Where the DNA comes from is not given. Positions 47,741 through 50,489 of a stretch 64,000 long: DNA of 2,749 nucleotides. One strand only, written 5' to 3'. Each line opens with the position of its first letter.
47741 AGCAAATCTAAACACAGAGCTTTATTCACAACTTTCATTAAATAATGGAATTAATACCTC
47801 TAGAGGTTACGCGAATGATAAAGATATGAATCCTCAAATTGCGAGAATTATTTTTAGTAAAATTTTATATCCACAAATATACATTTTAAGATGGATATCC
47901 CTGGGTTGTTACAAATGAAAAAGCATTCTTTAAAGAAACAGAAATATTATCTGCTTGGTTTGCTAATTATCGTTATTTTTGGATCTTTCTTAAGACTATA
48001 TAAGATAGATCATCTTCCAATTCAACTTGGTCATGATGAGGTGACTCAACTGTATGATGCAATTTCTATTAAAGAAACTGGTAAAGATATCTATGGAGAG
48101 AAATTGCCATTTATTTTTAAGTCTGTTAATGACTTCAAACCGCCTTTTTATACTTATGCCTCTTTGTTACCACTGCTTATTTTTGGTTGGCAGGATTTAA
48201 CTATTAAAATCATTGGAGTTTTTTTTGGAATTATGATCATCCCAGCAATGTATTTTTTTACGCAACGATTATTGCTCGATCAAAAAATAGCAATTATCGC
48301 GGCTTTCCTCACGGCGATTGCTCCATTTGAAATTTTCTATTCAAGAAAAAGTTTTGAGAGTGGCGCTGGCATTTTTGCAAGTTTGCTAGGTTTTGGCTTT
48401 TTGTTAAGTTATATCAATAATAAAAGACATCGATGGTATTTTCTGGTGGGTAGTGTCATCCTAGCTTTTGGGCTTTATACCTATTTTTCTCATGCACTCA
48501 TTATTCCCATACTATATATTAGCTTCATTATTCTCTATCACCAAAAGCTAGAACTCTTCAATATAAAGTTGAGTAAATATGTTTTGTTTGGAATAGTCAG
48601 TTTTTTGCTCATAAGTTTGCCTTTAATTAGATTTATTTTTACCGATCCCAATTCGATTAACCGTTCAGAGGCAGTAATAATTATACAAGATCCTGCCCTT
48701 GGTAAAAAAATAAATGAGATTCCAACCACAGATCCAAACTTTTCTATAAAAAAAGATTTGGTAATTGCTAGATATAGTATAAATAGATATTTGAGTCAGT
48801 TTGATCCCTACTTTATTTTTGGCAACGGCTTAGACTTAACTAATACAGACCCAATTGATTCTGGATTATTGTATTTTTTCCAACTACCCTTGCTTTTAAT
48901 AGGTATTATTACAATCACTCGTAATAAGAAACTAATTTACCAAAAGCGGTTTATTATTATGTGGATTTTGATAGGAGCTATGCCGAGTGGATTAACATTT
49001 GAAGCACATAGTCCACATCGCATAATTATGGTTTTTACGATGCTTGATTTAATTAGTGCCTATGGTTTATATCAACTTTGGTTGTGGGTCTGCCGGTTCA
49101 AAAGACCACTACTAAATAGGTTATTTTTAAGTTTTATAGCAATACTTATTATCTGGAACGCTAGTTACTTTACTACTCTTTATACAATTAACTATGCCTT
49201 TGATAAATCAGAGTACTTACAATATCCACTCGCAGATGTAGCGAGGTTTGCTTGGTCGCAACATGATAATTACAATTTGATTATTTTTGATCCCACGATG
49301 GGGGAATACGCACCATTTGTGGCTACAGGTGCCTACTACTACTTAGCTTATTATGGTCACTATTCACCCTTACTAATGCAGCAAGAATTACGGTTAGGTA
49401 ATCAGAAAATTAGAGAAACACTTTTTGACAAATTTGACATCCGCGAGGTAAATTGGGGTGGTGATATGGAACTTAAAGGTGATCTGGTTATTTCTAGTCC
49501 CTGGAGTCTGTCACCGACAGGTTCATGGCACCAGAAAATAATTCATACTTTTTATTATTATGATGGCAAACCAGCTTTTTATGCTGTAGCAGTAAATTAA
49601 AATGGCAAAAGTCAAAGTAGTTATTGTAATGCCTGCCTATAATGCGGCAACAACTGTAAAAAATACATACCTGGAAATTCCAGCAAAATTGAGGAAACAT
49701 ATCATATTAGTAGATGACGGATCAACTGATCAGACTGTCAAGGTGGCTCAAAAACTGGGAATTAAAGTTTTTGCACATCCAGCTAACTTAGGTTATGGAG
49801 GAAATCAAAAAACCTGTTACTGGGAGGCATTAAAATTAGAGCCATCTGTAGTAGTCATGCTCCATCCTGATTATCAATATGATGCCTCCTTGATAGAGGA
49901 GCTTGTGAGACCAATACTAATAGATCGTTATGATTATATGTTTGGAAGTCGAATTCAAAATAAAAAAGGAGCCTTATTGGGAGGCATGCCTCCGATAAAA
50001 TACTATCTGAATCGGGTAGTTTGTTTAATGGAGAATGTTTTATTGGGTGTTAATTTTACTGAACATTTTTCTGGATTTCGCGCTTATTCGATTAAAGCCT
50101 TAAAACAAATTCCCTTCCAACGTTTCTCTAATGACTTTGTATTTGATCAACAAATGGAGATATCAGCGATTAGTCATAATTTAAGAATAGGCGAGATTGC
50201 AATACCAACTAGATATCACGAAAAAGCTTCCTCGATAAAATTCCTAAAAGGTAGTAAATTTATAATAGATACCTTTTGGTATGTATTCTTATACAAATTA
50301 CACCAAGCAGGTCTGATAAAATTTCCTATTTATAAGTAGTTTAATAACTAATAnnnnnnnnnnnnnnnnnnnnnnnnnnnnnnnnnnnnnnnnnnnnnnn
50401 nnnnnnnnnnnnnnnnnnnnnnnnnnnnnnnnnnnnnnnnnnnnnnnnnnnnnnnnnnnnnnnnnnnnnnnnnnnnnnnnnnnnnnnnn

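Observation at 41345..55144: Five ArnT/PMT-like (family A) paralogs, three in direct tandem, each flanked by GT2 donor synthases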

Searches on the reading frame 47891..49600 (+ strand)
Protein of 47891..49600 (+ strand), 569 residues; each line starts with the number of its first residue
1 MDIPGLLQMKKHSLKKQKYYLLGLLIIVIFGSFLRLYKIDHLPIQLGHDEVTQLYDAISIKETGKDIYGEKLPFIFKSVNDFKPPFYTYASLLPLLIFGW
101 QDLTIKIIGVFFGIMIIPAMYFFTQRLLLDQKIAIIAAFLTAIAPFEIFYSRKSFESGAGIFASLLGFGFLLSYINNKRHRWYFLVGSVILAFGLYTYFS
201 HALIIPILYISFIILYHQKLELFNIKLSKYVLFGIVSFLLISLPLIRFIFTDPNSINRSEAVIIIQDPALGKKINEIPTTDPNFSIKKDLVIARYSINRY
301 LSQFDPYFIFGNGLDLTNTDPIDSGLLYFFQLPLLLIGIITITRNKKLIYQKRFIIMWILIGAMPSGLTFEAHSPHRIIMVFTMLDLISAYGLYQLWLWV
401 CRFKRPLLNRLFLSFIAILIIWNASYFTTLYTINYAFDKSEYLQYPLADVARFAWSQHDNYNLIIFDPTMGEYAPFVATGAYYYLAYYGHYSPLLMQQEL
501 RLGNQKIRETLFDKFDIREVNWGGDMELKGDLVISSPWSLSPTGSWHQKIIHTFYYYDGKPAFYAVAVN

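Call 5: search_protein_families(library=pfam, proteins=[window:47891-49600:+], max_evalue=0.01)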
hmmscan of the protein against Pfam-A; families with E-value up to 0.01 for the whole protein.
window:47891-49600:+ (569 aa): 1 family
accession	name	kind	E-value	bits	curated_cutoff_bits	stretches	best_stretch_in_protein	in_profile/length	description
PF13231.12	PMT_2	-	6.4e-06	26.9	26.1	1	83-242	2-155/160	Dolichyl-phosphate-mannose-protein mannosyltransferase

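Call 8: search_protein_families(library=ncbifam, proteins=[window:47891-49600:+], max_evalue=0.01)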
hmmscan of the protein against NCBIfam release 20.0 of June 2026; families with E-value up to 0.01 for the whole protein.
window:47891-49600:+ (569 aa): 1 family
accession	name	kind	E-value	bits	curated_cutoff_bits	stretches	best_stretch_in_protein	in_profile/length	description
TIGR03663.1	TIGR03663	subfamily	9e-11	41.4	126.25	1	24-221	4-186/435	flippase activity-associated protein Agl23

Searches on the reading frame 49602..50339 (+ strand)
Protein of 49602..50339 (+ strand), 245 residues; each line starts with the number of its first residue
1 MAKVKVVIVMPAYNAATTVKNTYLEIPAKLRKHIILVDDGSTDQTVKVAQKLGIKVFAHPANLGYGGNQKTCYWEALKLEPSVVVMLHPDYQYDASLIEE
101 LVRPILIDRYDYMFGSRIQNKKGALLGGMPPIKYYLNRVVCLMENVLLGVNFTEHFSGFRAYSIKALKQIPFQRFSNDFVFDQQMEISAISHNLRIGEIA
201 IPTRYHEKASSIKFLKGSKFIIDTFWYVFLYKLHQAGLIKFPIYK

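Call 5: search_protein_families(library=pfam, proteins=[window:49602-50339:+], max_evalue=0.01)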
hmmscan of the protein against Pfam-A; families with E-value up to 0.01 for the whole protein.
window:49602-50339:+ (245 aa): 1 family
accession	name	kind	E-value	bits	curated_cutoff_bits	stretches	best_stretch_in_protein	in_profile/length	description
PF00535.33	Glycos_transf_2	-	2.5e-18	67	23.3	1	8-169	2-166/168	Glycosyl transferase family 2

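Call 8: search_protein_families(library=ncbifam, proteins=[window:49602-50339:+], max_evalue=0.01)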
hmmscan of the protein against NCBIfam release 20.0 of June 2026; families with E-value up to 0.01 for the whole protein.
window:49602-50339:+ (245 aa): 11 families
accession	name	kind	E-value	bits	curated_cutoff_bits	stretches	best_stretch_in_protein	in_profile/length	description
TIGR04182.1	glyco_TIGR04182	equivalog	5.8e-19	68.6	325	1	5-210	1-195/293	S-layer glycoprotein N-glycosyltransferase AglJ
NF058614.1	PPMAGASynPpgS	equivalog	1.2e-15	57.5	370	1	6-171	2-166/226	polyprenyl-phospho-N-acetylgalactosaminyl synthase PpgS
NF041391.1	DPhHxTase_Halo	equivalog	6.7e-10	38.3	375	1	10-207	1-187/213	dolichyl-phosphate hexose transferase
NF010496.0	PRK13915.1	equivalog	3.3e-08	33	262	1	3-108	30-145/307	glucosyl-3-phosphoglycerate synthase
TIGR04283.1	glyco_like_mftF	equivalog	1.9e-07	30.9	182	1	8-122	3-115/221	TIGR04283 family arsenosugar biosynthesis glycosyltransferase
NF047588.1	GlcsyltransPgfSStrep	equivalog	8.2e-07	28.5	500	1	5-171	2-168/308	glycosyltransferase PgfS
NF007482.0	PRK10073.1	equivalog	0.00036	19.7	423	1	3-51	5-55/334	glycosyltransferase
TIGR03937.1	PgaC_IcaA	equivalog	0.00094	18.2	422.3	1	5-52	46-95/407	poly-beta-1,6-N-acetyl-D-glucosamine synthase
TIGR03469.1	HpnB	hypoth_equivalog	0.0016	17.5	379.25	1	5-53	45-96/386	hopene-associated glycosyltransferase HpnB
NF047683.1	TeichurnBiosyTuaG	equivalog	0.0029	17.3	400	1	4-50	6-54/252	teichuronic acid biosynthesis protein TuaG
TIGR03965.1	mycofact_glyco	equivalog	0.0033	16.4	280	1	5-64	75-141/467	mycofactocin biosynthesis glycosyltransferase MftF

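Call 21: search_solved_structures(query=window:49602-50339:+, max_evalue=0.01)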
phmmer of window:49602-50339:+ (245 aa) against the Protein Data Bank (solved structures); distinct sequences matched with E-value up to 0.01: 0.
